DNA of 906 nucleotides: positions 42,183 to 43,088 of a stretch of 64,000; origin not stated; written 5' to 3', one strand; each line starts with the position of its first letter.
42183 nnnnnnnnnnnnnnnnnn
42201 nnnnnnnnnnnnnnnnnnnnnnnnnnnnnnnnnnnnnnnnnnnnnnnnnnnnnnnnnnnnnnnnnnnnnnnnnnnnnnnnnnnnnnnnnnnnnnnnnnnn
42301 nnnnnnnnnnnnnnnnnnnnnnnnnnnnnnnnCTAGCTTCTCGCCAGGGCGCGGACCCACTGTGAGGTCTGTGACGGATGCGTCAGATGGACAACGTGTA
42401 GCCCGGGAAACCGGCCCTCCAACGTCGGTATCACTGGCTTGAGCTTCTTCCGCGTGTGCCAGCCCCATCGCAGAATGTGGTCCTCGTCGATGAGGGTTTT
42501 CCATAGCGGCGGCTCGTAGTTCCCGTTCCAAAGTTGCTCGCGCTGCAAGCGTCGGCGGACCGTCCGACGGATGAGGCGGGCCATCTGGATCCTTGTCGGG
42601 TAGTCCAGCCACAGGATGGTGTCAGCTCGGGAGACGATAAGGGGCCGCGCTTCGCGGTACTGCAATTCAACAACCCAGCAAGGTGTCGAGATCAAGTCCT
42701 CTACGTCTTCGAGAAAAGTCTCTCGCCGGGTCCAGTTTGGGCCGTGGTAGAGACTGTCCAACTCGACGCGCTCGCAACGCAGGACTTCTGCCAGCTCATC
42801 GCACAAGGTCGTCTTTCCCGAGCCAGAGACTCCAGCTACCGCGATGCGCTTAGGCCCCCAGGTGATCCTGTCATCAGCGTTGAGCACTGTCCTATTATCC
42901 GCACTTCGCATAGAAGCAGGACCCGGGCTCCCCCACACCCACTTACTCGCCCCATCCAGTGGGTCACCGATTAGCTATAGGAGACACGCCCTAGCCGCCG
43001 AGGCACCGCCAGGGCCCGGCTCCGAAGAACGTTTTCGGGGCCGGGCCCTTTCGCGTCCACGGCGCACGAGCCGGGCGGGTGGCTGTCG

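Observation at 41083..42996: IS5/IS427-type IS inserted exactly at the stop codon of an Lsr2-like gene; extra inverted-repeat copy brackets a P-loop kinase gene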

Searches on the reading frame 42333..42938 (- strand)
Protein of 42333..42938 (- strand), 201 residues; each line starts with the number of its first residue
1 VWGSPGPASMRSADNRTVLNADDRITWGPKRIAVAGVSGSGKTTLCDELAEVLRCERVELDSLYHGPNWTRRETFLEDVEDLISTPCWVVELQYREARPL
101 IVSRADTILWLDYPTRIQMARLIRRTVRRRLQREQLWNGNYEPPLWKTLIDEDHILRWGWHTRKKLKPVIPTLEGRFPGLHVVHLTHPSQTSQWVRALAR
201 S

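Call 5: search_protein_families(library=pfam, proteins=[window:42333-42938:-], max_evalue=0.01)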
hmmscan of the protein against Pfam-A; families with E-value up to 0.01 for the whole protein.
window:42333-42938:- (201 aa): 11 families
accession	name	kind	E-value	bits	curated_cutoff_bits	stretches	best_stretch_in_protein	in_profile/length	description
PF13238.12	AAA_18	-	4.5e-05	24.3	29.4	1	32-57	1-25/128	AAA domain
PF13671.12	AAA_33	-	4.7e-05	24.2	27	1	33-63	3-33/143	AAA domain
PF01202.28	SKI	-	0.00023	21.8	22.1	0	39-63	2-26/159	Shikimate kinase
PF05729.18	NACHT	-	0.00059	20.1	26.7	1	31-109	2-84/167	NACHT domain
PF13555.12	AAA_29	-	0.00099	19.2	27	1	25-57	17-50/61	P-loop containing region of AAA domain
PF03029.23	ATP_bind_1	-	0.0025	18.1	27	1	34-69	1-41/240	Conserved hypothetical ATP binding protein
PF13207.12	AAA_17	-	0.0026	18.5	27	0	36-56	2-22/136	AAA domain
PF13401.12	AAA_22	-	0.0027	18.4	27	1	32-85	8-60/130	AAA domain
PF02223.23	Thymidylate_kin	-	0.0047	17.1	27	0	36-58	3-25/185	Thymidylate kinase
PF13191.12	AAA_16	-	0.0049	17.8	32.6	1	29-56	24-51/167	AAA ATPase domain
PF00485.24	PRK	-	0.0059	16.9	22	1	32-59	2-29/196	Phosphoribulokinase / Uridine kinase family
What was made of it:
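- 42333..42938 (-): Passenger gene: P-loop NTPase with NMP-kinase fold ('AAA family ATPase / adenylate kinase family enzyme'). The likely real start is GTG at 42887 (184 aa) or ATG at 42911. Pfam AAA_18/AAA_33 below cut-off (call 5).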

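Call 6: find_encoding_contigs(protein=window:42333-42938:-, flank=6000, max_places=10)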
Protein window:42333-42938:- (201 aa): no gene with exactly this product is on record in the collection.

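Call 8: find_homologous_proteins(query=window:42333-42938:-)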
Query window:42333-42938:- (201 aa): 2441 proteins with E <= 0.001 among 3262 candidates; the best 120 are listed.
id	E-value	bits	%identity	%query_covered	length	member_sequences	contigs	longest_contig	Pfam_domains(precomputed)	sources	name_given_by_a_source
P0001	1.7e-129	448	98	100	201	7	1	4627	-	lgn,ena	-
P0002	9.5e-117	406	96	92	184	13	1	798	PF13238.13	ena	-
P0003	1.2e-113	396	93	92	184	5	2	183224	-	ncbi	ncbi:AAA family ATPase [Dietzia sp. NPDC055340]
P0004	2.9e-108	378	86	96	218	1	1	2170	-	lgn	-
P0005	1.6e-95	337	81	91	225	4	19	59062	PF13238.13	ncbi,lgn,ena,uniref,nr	ncbi:AAA family ATPase [Dietzia cinnamea]|uniref:AAA family ATPase n=1 Tax=Dietzia cinnamea TaxID=32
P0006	3.0e-93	329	77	91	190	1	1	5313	PF13238.13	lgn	-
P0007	1.1e-83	298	71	90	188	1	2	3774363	-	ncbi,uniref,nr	ncbi:AAA family ATPase [Dietzia lutea]|uniref:AAA family ATPase n=1 Tax=Dietzia lutea TaxID=546160 R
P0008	2.2e-82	294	70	90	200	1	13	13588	PF13238.13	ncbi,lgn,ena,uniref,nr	ncbi:AAA family ATPase [Kocuria marina]|uniref:AAA family ATPase n=1 Tax=Kocuria marina TaxID=223184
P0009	4.9e-82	293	70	89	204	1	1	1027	-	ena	-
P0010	1.3e-81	291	70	90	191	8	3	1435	PF13238.13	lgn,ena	-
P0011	2.4e-81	290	70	89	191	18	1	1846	-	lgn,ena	-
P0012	2.0e-79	284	68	92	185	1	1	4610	PF13207.13,PF13238.13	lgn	-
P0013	5.5e-79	283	68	89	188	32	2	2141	-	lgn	-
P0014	5.8e-79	283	69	89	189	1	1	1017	-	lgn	-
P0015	1.9e-77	278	64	91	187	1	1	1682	PF13238.13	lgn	-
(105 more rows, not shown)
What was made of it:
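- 42333..42938 (-): 2441 actinobacterial homologues (call 8).
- Homologues are widespread stand-alone genes in Actinobacteria (call 8).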

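Call 10: find_encoding_contigs(protein=P0003, flank=5000, max_places=4)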
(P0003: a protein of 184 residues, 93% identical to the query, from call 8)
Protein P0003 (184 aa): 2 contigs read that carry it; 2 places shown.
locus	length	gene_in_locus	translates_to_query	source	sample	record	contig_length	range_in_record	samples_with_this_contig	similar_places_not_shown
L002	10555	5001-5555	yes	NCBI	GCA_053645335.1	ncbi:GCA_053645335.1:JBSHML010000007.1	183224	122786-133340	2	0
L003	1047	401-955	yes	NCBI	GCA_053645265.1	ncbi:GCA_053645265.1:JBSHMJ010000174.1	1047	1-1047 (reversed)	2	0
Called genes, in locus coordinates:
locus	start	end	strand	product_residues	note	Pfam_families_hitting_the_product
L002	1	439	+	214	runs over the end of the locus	PF00528:BPD_transp_1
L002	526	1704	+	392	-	PF00005:ABC_tran, PF13304:AAA_21 (faint)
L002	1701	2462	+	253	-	PF00528:BPD_transp_1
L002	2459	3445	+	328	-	PF04069:OpuAC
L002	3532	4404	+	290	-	PF00561:Abhydrolase_1, PF12146:Hydrolase_4, PF12697:Abhydrolase_6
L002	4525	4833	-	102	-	-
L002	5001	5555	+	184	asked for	-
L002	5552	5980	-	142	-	-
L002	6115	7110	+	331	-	PF00795:CN_hydrolase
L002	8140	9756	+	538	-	PF07690:MFS_1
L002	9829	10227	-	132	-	PF04237:YjbR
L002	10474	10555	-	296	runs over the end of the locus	PF01545:Cation_efflux, PF16916:ZT_dimer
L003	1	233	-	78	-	?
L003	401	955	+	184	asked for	-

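Call 11: find_encoding_contigs(protein=P0005, flank=5000, max_places=6)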
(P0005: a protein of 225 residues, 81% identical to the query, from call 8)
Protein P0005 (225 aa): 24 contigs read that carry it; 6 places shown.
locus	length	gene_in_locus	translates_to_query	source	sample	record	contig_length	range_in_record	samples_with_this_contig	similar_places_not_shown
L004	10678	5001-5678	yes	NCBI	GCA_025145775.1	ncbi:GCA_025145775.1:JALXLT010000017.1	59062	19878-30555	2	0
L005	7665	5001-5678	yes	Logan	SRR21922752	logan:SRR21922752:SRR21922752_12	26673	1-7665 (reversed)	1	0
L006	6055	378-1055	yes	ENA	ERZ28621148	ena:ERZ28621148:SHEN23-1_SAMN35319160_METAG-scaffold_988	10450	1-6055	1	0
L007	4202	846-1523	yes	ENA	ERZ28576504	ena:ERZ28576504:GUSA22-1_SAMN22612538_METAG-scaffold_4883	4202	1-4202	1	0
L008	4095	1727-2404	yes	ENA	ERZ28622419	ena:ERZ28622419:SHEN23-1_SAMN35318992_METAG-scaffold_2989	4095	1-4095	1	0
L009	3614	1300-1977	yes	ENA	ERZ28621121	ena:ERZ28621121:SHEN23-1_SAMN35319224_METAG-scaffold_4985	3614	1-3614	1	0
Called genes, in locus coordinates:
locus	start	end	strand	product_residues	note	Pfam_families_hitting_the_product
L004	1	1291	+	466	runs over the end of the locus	PF13384:HTH_23, PF13518:HTH_28 (weak), PF13551:HTH_29 (weak), PF00665:rve, PF09299:Mu-transpos_C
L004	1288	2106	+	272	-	PF13401:AAA_22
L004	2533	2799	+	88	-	-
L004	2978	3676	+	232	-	-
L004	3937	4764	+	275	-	-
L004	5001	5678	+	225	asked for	PF13238:AAA_18 (faint)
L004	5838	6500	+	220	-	PF00574:CLP_protease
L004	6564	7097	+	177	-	PF00574:CLP_protease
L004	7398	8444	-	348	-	PF17761:DUF1016_N, PF06250:YhcG_C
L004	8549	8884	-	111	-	-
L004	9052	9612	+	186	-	-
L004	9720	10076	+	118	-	-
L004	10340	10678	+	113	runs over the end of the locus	-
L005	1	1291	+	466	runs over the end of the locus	PF13384:HTH_23, PF13518:HTH_28 (weak), PF13551:HTH_29 (weak), PF00665:rve, PF09299:Mu-transpos_C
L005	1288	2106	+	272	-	PF13401:AAA_22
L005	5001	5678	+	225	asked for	PF13238:AAA_18 (faint)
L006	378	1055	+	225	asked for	PF13238:AAA_18 (faint)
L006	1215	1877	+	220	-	PF00574:CLP_protease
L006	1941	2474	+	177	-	PF00574:CLP_protease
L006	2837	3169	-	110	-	PF11774:Lsr2, PF23359:Lsr2_DNA-bd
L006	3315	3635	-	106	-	PF06769:YoeB_toxin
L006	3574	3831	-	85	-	PF02604:PhdYeFM_antitox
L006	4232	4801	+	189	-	PF11740:KfrA_N (weak)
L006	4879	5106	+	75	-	-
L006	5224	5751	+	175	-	PF03780:Asp23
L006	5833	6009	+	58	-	-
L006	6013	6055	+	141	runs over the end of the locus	PF03780:Asp23 (weak)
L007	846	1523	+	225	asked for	PF13238:AAA_18 (faint)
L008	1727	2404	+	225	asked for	PF13238:AAA_18 (faint)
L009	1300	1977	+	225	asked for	PF13238:AAA_18 (faint)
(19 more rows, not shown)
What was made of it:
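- Tried and rejected: I considered a functional lsr2-kinase link, because D. cinnamea L006 also has a kinase homologue and an lsr2 paralogue a few genes apart (call 11).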

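Call 12: find_encoding_contigs(protein=P0001, flank=5000, max_places=4)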
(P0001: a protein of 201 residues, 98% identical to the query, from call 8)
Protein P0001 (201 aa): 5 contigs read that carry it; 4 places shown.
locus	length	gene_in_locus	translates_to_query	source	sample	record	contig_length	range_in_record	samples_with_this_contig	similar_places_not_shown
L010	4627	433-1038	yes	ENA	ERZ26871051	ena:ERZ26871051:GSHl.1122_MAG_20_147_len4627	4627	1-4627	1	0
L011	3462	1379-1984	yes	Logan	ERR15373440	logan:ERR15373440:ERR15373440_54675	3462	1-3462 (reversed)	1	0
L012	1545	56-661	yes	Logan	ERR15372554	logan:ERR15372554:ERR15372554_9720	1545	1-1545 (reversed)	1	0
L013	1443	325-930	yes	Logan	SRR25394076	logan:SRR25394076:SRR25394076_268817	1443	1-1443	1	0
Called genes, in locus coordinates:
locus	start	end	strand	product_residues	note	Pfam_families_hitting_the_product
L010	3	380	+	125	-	?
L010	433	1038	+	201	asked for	-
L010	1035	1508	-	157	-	PF01609:DDE_Tnp_1, PF13586:DDE_Tnp_1_2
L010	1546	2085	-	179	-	PF13340:DUF4096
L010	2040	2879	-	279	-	PF13340:DUF4096, PF01609:DDE_Tnp_1, PF13586:DDE_Tnp_1_2 (weak)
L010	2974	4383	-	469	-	PF07690:MFS_1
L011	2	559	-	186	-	?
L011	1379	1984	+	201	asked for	-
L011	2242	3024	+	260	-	PF00142:Fer4_NifH (weak), PF01656:CbiA, PF02374:ArsA_ATPase (faint), PF06564:CBP_BcsQ (weak), PF09140:MipZ (weak), PF10609:ParA (weak), PF13614:AAA_31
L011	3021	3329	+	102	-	-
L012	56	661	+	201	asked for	-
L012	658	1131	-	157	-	PF01609:DDE_Tnp_1, PF13586:DDE_Tnp_1_2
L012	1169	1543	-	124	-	?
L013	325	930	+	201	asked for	-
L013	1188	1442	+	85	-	?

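Call 38: search_protein_families(library=ncbifam, proteins=[window:42333-42938:-], max_evalue=0.01)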
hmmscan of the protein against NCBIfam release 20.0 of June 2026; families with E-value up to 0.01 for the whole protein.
window:42333-42938:- (201 aa): 14 families
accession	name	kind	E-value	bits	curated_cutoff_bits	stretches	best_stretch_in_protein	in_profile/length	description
NF005994.0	PRK08118.1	equivalog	1.1e-15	58.1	215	1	30-139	2-114/172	DNA topology modulation protein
NF005576.0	PRK07261.1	equivalog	1.4e-12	47.7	224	1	31-133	2-108/171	DNA topology modulation protein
NF004861.0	PRK06217.1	equivalog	6.2e-08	32.2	203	1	30-133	2-112/183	hypothetical protein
NF005115.0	PRK06547.1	equivalog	3e-05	23.5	173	1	30-69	16-54/172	hypothetical protein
TIGR01313.1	therm_gnt_kin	subfamily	0.00023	20.9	113.75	1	33-68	2-37/164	gluconokinase, GntK/IdnK-type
NF006085.0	PRK08233.1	equivalog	0.00027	20.8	198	0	29-63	5-39/184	hypothetical protein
TIGR00235.1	udk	equivalog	0.0011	18.6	220.3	1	32-60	9-37/207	uridine kinase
NF004018.0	PRK05480.1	equivalog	0.0012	18.4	180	1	32-64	9-44/210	uridine kinase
NF006015.0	PRK08154.1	subfamily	0.0034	16.6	204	1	27-62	134-169/314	anaerobic benzoate catabolism transcriptional regulator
TIGR02868.1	CydC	equivalog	0.0058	15.3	329.05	1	30-56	362-388/530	thiol reductant ABC exporter subunit CydC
TIGR00041.1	DTMP_kinase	equivalog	0.0059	16.3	83.25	0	32-55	7-30/196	dTMP kinase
NF006746.0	PRK09270.1-5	subfamily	0.0065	15.4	250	0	32-56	24-48/210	nucleoside/nucleotide kinase family protein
NF005655.0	PRK07429.1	subfamily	0.0066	15.6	236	0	32-58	11-37/326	phosphoribulokinase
NF040667.1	hom_kin_desulfo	exception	0.0088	15.9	197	0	32-64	3-35/163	homoserine kinase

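Call 39: search_protein_families(library=padloc, proteins=[window:42333-42938:-], max_evalue=0.01)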
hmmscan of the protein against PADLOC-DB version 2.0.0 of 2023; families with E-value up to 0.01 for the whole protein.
window:42333-42938:- (201 aa): 3 families
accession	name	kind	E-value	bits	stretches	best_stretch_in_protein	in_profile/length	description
PDLC04135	mad3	-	0.0012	16.4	1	22-56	15-49/374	mads_3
PDLC02911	VakA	-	0.0018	16.9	1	30-53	3-26/163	-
PDLC04140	mad8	-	0.0082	13.7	1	29-53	27-51/314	mads_8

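Call 40: search_solved_structures(query=window:42333-42938:-, max_evalue=1)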
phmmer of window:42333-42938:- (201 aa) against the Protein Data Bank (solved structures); distinct sequences matched with E-value up to 1: 31.
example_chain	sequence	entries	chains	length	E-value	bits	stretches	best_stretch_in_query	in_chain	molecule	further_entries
9d2f_A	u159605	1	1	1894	0.0017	21.1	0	29-64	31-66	Adenylate kinase 9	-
9fqr_Xf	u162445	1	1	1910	0.0098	18.6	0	30-60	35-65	Cilia- and flagella-associated protein 276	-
4e22_A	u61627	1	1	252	0.023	17.4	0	32-64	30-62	Cytidylate kinase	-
4eun_A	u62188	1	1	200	0.029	17.1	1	26-68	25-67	thermoresistant glucokinase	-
1rz3_A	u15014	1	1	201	0.037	16.8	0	31-60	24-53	hypothetical protein RBSTP0775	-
3ux8_A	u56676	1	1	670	0.1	15.3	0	20-51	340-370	Excinuclease ABC, A subunit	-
8sbn_A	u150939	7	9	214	0.16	14.6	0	87-130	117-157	Dephospho-CoA kinase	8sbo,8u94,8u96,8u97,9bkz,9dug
9cm0_0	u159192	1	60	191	0.17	14.6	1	32-109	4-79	Novel designed icosahedral nanoparticle I3-A7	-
6kww_M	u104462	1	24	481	0.18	14.5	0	9-63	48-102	ATP-dependent protease ATPase subunit HslU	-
5irr_A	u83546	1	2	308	0.21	14.3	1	31-90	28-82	Septin-like protein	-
3t61_A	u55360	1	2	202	0.26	14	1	29-72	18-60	Gluconokinase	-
2r6f_A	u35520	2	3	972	0.29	13.8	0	20-51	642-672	Excinuclease ABC subunit A | Excinuclease ABC, A subunit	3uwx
1kdo_A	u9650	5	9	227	0.35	13.5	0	32-64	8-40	CYTIDYLATE KINASE | PROTEIN (CYTIDINE MONOPHOSPHATE KINASE)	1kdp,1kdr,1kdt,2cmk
2fem_A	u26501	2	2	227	0.37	13.5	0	32-64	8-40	Cytidylate kinase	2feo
2qo3_A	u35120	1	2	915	0.41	13.3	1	27-111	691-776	EryAII Erythromycin polyketide synthase modules 3 and 4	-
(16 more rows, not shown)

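Call 56: predict_structure(alignment_id=A2)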
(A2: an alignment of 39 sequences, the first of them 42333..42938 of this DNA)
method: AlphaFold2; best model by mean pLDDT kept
length: 201 residues; sequences in the alignment: 39
mean_pLDDT: 89.4   pTM: 0.83
mean pLDDT of the five models: 89.4, 89.2, 89.1, 87.5, 86.9
residues with pLDDT >= 90: 130; 70-90: 55; 50-70: 13; < 50: 3
segments of 3 or more residues with pLDDT < 50: 1-3
pLDDT, mean of each block of 10 residues (from residue 1): 57 68 96 95 96 93 89 96 97 95 98 93 90 85 82 85 89 91 97 98 92
secondary structure, 60 per line:
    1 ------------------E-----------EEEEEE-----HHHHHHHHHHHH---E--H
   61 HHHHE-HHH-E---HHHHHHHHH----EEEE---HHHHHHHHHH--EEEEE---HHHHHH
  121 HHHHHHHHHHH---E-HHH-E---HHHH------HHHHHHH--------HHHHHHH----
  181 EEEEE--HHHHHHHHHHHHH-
elements in order: E31-36 H42-53 H60-64 H75-83 E88-91 H95-104 E107-111 H115-131 H145-148 H155-161 H170-176 E181-185 H188-200

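Call 58: search_protein_families(library=pfam, proteins=[L010:3-380:+], max_evalue=0.001)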
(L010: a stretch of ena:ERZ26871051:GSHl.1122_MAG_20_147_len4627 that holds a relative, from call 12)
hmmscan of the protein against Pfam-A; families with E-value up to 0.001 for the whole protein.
L010:3-380:+ (125 aa): 3 families
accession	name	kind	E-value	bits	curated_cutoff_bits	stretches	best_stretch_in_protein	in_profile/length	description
PF01381.28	HTH_3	-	4.9e-08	33.3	23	1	5-39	1-36/55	Helix-turn-helix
PF13560.12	HTH_31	-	2.7e-07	31.2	27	1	1-66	2-57/64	Helix-turn-helix domain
PF13443.12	HTH_26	-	2.3e-05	25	22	1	8-72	5-59/63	Cro/C1-type HTH DNA-binding domain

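Call 59: fold_search(model_id=the predicted structure, library=pdb)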
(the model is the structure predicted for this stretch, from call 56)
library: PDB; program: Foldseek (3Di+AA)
matches with E <= 10: 1294; with E <= 0.001: 43
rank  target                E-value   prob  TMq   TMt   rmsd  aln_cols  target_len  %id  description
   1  1rkb                  4.6e-06  1.00  0.54  0.61   4.8       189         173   14  The structure of adrenal gland protein AD-004 (released 2005-01-11)
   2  3iij                  1.2e-05  1.00  0.53  0.60   4.5       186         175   15  The structure of hCINAP-ADP complex at 1.76 angstroms resolution. (released 2010-10-06)
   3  5jzv                  1.2e-05  1.00  0.53  0.60   4.5       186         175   14  The structure of D77G hCINAP-ADP (released 2016-08-10)
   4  3t61_B                1.2e-05  1.00  0.50  0.56   5.5       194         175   18  Crystal Structure of a gluconokinase from Sinorhizobium meliloti 1021 (released 2011-08-17)
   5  3iim                  2.8e-05  1.00  0.54  0.61   5.1       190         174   15  The structure of hCINAP-dADP complex at 2.0 angstroms resolution (released 2010-10-06)
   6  3t61_A                4.9e-05  1.00  0.49  0.54   5.4       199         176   18  Crystal Structure of a gluconokinase from Sinorhizobium meliloti 1021 (released 2011-08-17)
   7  3trf_B                4.9e-05  1.00  0.45  0.53   6.4       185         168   14  Structure of a shikimate kinase (aroK) from Coxiella burnetii (released 2011-09-21)
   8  4y0a                  6.7e-05  1.00  0.50  0.54   5.3       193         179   18  Shikimate kinase from Acinetobacter baumannii in complex with shikimate (released 2015-08-12)
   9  4eun                  9.6e-05  1.00  0.43  0.48   6.3       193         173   19  Crystal structure of a sugar kinase (Target EFI-502144 from Janibacter sp. HTCC2649), unliganded structure (released 2012-05-16)
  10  8j5f                  1.3e-04  1.00  0.47  0.41  10.0       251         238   14  Crystal structure of kinase AbmG in complex with cytidine and ADP (released 2024-04-24)
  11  3cm0                  1.4e-04  1.00  0.49  0.52   5.8       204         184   17  Crystal structure of adenylate kinase from Thermus thermophilus HB8 (released 2008-09-23)
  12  3vaa_C                1.5e-04  1.00  0.45  0.53   5.9       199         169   16  1.7 Angstrom Resolution Crystal Structure of Shikimate Kinase from Bacteroides thetaiotaomicron (released 2012-01-18)
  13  7owe_A                1.5e-04  1.00  0.46  0.47   6.4       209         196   16  Odinarchaeota Adenylate kinase (OdinAK) in complex with inhibitor Ap5a (released 2022-09-28)
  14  4gp7_A                2.2e-04  1.00  0.54  0.62   4.2       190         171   16  Polynucleotide kinase (released 2012-11-14)
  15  2iyq                  2.4e-04  1.00  0.48  0.56   5.2       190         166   18  Shikimate kinase from Mycobacterium tuberculosis in complex with shikimate and ADP (released 2006-10-11)
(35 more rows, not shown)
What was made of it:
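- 42333..42938 (-): AF2 pLDDT 89; best PDB folds are AK6/hCINAP, gluconokinase and shikimate kinase (calls 56 and 59).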

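Call 62: find_encoding_contigs(protein=P0004, flank=3000, max_places=4)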
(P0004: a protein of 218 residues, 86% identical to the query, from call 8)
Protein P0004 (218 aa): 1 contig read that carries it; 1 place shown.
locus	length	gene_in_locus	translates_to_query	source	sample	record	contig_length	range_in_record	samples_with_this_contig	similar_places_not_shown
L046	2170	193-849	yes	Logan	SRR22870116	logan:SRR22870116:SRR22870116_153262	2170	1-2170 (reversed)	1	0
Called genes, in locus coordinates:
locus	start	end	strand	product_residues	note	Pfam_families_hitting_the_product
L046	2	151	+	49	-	?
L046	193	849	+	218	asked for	-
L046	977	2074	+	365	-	PF12146:Hydrolase_4 (weak), PF00561:Abhydrolase_1, PF01674:Lipase_2 (faint), PF12697:Abhydrolase_6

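Call 63: find_encoding_contigs(protein=P0006, flank=3000, max_places=4)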
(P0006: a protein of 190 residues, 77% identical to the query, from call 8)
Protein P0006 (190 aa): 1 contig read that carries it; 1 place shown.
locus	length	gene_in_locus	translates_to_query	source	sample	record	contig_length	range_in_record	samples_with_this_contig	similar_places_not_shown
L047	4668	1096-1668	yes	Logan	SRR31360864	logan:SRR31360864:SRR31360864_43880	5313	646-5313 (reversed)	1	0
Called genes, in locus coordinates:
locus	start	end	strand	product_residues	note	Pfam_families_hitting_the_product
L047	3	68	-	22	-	?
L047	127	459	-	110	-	-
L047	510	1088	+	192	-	PF13427:AadA_C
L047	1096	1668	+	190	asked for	PF13238:AAA_18 (weak)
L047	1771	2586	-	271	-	PF13460:NAD_binding_10 (weak)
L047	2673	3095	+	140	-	PF01638:HxlR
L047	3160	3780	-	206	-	PF00440:TetR_N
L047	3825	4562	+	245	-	PF02517:Rce1-like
